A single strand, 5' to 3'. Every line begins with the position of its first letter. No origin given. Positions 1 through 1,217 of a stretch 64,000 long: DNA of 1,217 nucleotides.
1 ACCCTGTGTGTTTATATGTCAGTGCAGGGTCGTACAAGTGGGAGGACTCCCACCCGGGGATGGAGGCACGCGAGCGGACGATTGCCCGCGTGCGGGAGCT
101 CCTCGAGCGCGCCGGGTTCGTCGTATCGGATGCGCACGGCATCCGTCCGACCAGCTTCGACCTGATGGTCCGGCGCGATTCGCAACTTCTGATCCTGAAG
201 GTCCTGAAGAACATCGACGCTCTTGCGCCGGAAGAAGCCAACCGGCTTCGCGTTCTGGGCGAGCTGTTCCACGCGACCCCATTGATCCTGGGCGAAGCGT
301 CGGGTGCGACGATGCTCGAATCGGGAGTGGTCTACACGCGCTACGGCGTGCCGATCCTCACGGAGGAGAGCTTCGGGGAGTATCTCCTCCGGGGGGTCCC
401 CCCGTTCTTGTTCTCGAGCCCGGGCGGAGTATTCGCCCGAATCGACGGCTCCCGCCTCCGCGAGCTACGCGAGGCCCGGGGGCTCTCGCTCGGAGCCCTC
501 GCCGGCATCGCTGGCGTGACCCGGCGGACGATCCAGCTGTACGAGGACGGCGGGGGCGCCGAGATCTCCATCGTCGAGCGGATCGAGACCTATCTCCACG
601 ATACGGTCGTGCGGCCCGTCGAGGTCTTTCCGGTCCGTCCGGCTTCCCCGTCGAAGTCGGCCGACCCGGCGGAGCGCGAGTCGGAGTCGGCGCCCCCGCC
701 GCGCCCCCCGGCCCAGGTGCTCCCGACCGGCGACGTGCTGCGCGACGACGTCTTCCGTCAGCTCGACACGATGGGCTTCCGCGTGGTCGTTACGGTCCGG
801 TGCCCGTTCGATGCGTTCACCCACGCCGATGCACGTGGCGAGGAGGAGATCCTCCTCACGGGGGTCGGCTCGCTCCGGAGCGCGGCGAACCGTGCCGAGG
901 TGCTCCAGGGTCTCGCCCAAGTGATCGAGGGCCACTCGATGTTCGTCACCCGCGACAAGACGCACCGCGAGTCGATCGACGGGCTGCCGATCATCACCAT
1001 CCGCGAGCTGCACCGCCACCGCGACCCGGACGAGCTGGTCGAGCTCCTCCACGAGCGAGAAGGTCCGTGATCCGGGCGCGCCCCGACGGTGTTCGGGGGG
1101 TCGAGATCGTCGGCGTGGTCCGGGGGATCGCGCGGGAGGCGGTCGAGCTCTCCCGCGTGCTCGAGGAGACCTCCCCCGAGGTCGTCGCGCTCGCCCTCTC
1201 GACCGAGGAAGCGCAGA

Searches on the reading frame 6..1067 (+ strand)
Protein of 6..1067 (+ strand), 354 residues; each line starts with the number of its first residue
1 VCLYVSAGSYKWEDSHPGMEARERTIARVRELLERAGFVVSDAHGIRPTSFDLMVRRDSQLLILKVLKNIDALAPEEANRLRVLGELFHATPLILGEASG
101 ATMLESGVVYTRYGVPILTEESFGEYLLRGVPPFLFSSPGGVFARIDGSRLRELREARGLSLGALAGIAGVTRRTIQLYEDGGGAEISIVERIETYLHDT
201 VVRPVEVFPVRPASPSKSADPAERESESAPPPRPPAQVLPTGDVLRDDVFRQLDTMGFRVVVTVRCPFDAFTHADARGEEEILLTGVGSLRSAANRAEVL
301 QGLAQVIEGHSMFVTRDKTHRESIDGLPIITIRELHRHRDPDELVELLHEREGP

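Call 84: search_protein_families(library=pfam, proteins=[window:6-1067:+], max_evalue=0.01)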
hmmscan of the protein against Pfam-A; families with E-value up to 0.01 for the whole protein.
window:6-1067:+ (354 aa): 4 families
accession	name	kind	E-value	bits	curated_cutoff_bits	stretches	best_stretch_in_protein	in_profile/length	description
PF13560.12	HTH_31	-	3.5e-07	30.9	27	1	148-193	3-50/64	Helix-turn-helix domain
PF01381.28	HTH_3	-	2e-05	25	23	1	151-194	1-45/55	Helix-turn-helix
PF12844.13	HTH_19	-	0.00024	21.4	30.2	1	148-182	1-35/64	Helix-turn-helix domain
PF13411.12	MerR_1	-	0.0041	17.6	21.6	0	161-192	2-33/69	MerR HTH family regulatory protein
